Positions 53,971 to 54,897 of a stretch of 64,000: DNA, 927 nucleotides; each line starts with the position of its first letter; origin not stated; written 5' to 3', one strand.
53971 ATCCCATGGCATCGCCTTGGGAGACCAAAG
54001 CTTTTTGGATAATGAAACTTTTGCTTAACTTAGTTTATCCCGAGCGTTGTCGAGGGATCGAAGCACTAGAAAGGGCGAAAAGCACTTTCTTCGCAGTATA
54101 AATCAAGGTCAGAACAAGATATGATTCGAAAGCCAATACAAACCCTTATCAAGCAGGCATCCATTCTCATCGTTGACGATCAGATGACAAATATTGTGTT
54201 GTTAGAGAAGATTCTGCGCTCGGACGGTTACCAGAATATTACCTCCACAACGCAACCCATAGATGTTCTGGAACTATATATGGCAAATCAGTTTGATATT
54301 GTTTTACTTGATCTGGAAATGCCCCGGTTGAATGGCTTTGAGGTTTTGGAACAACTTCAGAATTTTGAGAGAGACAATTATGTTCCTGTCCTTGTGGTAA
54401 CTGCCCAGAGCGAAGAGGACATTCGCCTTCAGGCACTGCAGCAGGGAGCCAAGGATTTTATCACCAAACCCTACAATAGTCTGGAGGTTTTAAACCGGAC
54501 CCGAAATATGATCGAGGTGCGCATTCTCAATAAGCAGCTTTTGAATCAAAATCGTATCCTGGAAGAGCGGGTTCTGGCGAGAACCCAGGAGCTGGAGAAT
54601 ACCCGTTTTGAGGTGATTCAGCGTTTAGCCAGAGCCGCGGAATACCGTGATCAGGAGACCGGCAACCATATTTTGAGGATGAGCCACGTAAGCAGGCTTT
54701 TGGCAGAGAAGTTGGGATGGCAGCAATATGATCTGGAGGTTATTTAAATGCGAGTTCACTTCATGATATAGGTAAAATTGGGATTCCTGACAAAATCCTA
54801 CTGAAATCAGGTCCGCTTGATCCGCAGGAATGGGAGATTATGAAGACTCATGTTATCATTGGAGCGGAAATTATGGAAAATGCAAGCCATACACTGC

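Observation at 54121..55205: Frameshifted REC-HD-GYP response regulator (RpfG-like)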

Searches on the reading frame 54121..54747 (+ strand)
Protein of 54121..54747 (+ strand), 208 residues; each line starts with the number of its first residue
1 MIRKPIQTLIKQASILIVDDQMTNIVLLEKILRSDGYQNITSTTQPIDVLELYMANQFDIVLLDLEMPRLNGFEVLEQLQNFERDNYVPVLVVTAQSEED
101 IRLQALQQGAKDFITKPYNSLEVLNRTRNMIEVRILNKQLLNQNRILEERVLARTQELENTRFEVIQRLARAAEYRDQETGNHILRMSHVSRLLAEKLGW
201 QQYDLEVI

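Call 6: search_protein_families(library=pfam, proteins=[window:54121-54744:+], max_evalue=0.01)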
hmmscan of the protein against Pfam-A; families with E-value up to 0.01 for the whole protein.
seq(208 aa): 1 family
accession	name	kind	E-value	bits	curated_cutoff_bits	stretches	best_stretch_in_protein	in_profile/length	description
PF00072.30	Response_reg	-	3.5e-27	95.2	30.2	1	15-125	1-108/111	Response regulator receiver domain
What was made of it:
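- On Two-component receiver (REC, PF00072): 95.2 bits against a cut-off of 30.2 (call 6).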

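Call 7: find_encoding_contigs(protein=window:54121-54747:+, flank=5000, max_places=10)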
Protein window:54121-54747:+ (208 aa): 3 contigs read that carry it; 2 places shown.
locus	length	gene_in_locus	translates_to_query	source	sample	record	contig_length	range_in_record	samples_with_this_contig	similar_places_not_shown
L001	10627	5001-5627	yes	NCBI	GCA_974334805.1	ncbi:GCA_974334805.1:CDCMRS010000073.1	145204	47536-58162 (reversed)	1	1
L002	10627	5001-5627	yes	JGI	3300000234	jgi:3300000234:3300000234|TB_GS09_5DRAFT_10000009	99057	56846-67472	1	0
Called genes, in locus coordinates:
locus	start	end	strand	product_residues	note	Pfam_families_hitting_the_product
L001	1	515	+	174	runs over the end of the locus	PF01230:HIT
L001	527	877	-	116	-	-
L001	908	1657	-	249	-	PF01145:Band_7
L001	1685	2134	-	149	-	-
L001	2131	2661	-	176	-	PF04542:Sigma70_r2, PF08281:Sigma70_r4_2, PF04545:Sigma70_r4 (weak)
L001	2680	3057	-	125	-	PF19762:DUF6249 (weak)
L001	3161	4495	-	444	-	PF00574:CLP_protease, PF25145:NfeD1b_N, PF24961:NfeD_membrane, PF01957:NfeD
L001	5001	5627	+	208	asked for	PF00072:Response_reg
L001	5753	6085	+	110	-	PF13487:HD_5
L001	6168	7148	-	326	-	PF01116:F_bP_aldolase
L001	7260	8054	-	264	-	PF13476:AAA_23 (weak), PF00005:ABC_tran, PF02463:SMC_N, PF13304:AAA_21 (faint)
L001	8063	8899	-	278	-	PF00528:BPD_transp_1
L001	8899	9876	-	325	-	PF00528:BPD_transp_1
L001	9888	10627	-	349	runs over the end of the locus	PF12849:PBP_like_2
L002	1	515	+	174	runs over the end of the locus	PF01230:HIT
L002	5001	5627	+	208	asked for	PF00072:Response_reg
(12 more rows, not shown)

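Call 15: list_cluster_members(proteins=[window:54121-54744:+, window:54840-55202:+, window:55291-56268:-, window:52284-53627:-, window:12526-13710:+])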
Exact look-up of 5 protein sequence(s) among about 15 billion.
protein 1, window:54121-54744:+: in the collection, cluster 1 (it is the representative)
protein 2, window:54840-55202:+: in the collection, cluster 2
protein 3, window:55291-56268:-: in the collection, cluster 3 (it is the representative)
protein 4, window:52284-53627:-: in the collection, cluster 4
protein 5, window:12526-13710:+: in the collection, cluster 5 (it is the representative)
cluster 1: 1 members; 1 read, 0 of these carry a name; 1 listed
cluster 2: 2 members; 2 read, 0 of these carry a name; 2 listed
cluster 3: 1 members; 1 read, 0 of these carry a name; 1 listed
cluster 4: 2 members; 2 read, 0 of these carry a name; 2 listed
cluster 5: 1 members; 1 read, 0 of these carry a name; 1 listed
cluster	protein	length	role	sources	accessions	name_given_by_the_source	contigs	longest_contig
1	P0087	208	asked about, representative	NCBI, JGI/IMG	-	-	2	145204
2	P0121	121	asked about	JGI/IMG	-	-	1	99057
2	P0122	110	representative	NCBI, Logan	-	-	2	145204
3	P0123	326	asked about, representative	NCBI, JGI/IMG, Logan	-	-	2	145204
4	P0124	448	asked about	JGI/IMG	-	-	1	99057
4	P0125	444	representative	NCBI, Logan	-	-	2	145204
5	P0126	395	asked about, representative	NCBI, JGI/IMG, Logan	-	-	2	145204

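Call 16: find_encoding_contigs(protein=P0123, flank=3000, max_places=10)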
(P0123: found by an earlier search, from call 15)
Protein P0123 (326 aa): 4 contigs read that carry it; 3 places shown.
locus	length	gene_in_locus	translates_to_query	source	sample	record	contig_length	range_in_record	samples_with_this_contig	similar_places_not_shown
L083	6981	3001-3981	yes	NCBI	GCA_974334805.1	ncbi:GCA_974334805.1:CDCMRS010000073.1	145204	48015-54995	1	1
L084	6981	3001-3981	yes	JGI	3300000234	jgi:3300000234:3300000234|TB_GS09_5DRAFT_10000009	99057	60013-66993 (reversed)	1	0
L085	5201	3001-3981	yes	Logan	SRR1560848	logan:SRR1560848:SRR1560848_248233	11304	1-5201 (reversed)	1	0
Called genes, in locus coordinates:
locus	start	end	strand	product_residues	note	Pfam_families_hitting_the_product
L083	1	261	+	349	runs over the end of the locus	PF12849:PBP_like_2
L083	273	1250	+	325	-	PF00528:BPD_transp_1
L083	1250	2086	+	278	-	PF00528:BPD_transp_1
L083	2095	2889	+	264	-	PF13476:AAA_23 (weak), PF00005:ABC_tran, PF02463:SMC_N, PF13304:AAA_21 (faint)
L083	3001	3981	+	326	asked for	PF01116:F_bP_aldolase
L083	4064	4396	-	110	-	PF13487:HD_5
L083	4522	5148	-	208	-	PF00072:Response_reg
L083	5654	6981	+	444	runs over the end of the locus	PF00574:CLP_protease, PF25145:NfeD1b_N, PF24961:NfeD_membrane, PF01957:NfeD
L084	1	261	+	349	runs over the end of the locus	PF12849:PBP_like_2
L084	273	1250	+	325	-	PF00528:BPD_transp_1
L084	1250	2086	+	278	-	PF00528:BPD_transp_1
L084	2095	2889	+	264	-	PF13476:AAA_23 (weak), PF00005:ABC_tran, PF02463:SMC_N, PF13304:AAA_21 (faint)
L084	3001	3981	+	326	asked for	PF01116:F_bP_aldolase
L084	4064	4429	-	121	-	PF01966:HD (weak), PF13487:HD_5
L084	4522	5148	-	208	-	PF00072:Response_reg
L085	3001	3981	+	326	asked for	PF01116:F_bP_aldolase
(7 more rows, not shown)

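Call 19: find_homologous_proteins(query=P0123, max_evalue=1e-50)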
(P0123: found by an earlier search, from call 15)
Query P0123 (326 aa): 8000 proteins with E <= 1e-50 among 8000 candidates; the best 120 are listed.
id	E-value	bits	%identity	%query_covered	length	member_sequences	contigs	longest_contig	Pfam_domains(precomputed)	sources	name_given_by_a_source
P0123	1.2e-212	723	100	100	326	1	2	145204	PF01116.27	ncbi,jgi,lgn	-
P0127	1.4e-186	637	86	99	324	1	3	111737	PF01116.27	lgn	-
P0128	1.3e-180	618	83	100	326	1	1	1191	PF01116.27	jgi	-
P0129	4.0e-179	613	83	100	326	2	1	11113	PF01116.27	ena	-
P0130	8.7e-178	608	82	100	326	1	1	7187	PF01116.27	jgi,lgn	jgi:fructose-bisphosphate aldolase class II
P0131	8.9e-178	608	82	100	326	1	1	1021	PF01116.27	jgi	jgi:fructose-bisphosphate aldolase class II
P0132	9.4e-178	608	82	100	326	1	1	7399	PF01116.27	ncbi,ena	-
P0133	1.3e-177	608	83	99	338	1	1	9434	PF01116.27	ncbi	-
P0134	1.4e-177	608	83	100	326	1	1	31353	PF01116.27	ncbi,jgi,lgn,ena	-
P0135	3.0e-177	607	83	98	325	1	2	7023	PF01116.27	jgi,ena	jgi:fructose-bisphosphate aldolase class II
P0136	6.4e-177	605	81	100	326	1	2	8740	PF01116.27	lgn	-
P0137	2.0e-176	604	82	100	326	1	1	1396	PF01116.27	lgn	-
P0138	2.5e-176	603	83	99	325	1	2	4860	PF01116.27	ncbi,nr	ncbi:MAG: class II fructose-1,6-bisphosphate aldolase [Nitrospirae bacterium]|nr:class II fructose-1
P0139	4.5e-176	603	81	99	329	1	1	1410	PF01116.27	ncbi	-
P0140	8.0e-176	602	82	99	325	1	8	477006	PF01116.27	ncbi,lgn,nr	ncbi:MAG: class II fructose-1,6-bisphosphate aldolase [Nitrospirae bacterium]|nr:class II fructose-1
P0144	3.1e-175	600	83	98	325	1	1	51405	PF01116.27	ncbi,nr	ncbi:MAG: class II fructose-1,6-bisphosphate aldolase [Nitrospirae bacterium]|nr:class II fructose-1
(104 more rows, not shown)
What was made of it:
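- Tried and rejected: The best named aldolase hits are Nitrospirota (Thermodesulfovibrionia / Magnetobacterium-like) at 80-83%, but Desulfobacterota-type hits are nearly as good (call 19).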

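Call 20: find_encoding_contigs(protein=P0127, flank=6000, max_places=4)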
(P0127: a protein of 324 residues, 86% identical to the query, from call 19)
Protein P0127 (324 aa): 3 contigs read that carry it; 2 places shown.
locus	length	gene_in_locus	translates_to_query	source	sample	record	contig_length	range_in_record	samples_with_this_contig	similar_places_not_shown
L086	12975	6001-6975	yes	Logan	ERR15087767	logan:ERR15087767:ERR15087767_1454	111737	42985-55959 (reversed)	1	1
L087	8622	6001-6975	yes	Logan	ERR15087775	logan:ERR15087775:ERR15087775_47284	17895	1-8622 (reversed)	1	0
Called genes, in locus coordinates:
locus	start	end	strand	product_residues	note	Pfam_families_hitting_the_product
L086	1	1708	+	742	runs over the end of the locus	PF03971:IDH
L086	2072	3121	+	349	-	PF01547:SBP_bac_1, PF12849:PBP_like_2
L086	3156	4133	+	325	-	PF00528:BPD_transp_1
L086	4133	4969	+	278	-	PF00528:BPD_transp_1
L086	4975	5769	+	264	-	PF02463:SMC_N (faint), PF00005:ABC_tran, PF13304:AAA_21 (weak)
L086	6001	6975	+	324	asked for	PF01116:F_bP_aldolase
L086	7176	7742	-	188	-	PF06172:Cupin_5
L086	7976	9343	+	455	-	PF00574:CLP_protease (faint), PF25145:NfeD1b_N, PF24961:NfeD_membrane, PF01957:NfeD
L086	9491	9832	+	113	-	-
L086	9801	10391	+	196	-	PF04542:Sigma70_r2, PF08281:Sigma70_r4_2, PF04545:Sigma70_r4 (weak)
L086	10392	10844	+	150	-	-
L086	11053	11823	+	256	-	PF01145:Band_7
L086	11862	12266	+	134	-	-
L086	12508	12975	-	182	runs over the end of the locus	PF04677:CwfJ_C_1, PF11969:DcpS_C (weak), PF01230:HIT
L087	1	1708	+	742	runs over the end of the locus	PF03971:IDH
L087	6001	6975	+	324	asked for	PF01116:F_bP_aldolase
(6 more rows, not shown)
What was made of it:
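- Tried and rejected: In that relative, a Cupin_5 gene fills the slot instead (call 20).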

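Call 21: find_encoding_contigs(protein=P0140, flank=6000, max_places=2)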
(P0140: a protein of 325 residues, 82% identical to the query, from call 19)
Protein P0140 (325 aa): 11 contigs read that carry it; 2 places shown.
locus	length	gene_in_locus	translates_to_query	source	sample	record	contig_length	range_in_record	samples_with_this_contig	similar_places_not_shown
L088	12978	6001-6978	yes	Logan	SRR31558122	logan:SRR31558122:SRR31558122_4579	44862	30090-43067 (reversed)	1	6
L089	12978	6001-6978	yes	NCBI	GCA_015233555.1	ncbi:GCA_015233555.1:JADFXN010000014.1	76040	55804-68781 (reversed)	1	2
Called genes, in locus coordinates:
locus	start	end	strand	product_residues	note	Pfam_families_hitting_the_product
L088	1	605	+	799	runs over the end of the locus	?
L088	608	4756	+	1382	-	PF04997:RNA_pol_Rpb1_1, PF00623:RNA_pol_Rpb1_2, PF01551:Peptidase_M23 (faint), PF04983:RNA_pol_Rpb1_3, PF05000:RNA_pol_Rpb1_4, PF04998:RNA_pol_Rpb1_5, PF25984:BSH_YknX (faint), PF21668:RPOC_hybrid (weak)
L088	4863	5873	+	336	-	PF07885:Ion_trans_2, PF02254:TrkA_N, PF02080:TrkA_C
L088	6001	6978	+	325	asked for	PF01116:F_bP_aldolase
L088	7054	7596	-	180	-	PF00072:Response_reg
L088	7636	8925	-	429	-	PF00072:Response_reg (weak), PF02518:HATPase_c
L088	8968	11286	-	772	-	PF00072:Response_reg, PF01590:GAF (faint), PF13185:GAF_2, PF00989:PAS, PF08448:PAS_4 (faint), PF13426:PAS_9, PF02518:HATPase_c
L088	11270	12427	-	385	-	PF03916:NrfD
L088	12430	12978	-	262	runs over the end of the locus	PF10518:TAT_signal (weak), PF13237:Fer4_10 (faint), PF12838:Fer4_7 (faint), PF13247:Fer4_11, PF13187:Fer4_9 (weak), PF00037:Fer4 (weak), PF12837:Fer4_6 (weak)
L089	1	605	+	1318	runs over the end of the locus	PF04563:RNA_pol_Rpb2_1, PF04561:RNA_pol_Rpb2_2, PF04565:RNA_pol_Rpb2_3, PF10385:RNA_pol_Rpb2_45, PF00562:RNA_pol_Rpb2_6, PF04560:RNA_pol_Rpb2_7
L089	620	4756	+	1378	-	PF04997:RNA_pol_Rpb1_1, PF00623:RNA_pol_Rpb1_2, PF01551:Peptidase_M23 (faint), PF04983:RNA_pol_Rpb1_3, PF05000:RNA_pol_Rpb1_4, PF04998:RNA_pol_Rpb1_5, PF25984:BSH_YknX (faint), PF21668:RPOC_hybrid (weak)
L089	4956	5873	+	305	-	PF07885:Ion_trans_2, PF02254:TrkA_N, PF02080:TrkA_C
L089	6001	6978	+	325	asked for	PF01116:F_bP_aldolase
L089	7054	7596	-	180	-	PF00072:Response_reg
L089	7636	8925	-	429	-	PF00072:Response_reg (weak), PF02518:HATPase_c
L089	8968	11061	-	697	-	PF00072:Response_reg, PF01590:GAF (faint), PF13185:GAF_2, PF00989:PAS, PF08448:PAS_4 (faint), PF13426:PAS_9, PF02518:HATPase_c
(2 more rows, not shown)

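Call 35: find_encoding_contigs(protein=P0134, flank=5000, max_places=2)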
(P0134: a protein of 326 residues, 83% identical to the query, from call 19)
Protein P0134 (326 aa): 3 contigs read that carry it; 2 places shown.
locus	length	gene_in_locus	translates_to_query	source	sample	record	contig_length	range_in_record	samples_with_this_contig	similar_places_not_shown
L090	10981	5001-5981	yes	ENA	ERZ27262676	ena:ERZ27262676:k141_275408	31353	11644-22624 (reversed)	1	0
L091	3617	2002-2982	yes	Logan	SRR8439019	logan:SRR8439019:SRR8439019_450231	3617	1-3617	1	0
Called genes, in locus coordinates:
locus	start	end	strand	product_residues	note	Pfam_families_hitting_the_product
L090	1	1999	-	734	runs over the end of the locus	PF05226:CHASE2, PF00211:Guanylate_cyc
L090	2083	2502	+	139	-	-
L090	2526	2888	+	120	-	-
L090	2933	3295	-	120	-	PF00072:Response_reg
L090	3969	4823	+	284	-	-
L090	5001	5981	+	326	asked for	PF01116:F_bP_aldolase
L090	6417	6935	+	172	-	PF07963:N_methyl (weak)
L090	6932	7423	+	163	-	PF07963:N_methyl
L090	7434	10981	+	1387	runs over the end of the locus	PF07963:N_methyl, PF00041:fn3 (faint)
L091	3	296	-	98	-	?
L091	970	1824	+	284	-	-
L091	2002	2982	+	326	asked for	PF01116:F_bP_aldolase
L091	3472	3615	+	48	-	?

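Call 36: find_encoding_contigs(protein=P0129, flank=5000, max_places=2)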
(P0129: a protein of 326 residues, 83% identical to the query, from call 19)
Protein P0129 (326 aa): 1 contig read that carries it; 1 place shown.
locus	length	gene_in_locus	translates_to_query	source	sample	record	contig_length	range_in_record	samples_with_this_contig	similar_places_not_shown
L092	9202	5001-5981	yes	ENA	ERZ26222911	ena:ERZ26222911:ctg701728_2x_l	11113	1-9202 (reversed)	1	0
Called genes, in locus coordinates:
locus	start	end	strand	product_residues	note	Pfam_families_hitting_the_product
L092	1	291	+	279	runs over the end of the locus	PF01177:Asp_Glu_race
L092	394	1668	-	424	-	-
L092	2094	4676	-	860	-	PF00025:Arf (faint), PF00071:Ras, PF08477:Roc, PF16095:COR-A, PF25497:COR-B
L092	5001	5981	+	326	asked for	PF01116:F_bP_aldolase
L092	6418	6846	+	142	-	PF01250:Ribosomal_S6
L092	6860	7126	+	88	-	PF01084:Ribosomal_S18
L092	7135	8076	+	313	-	PF09991:DUF2232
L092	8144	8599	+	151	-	PF01281:Ribosomal_L9_N, PF03948:Ribosomal_L9_C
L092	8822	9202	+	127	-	?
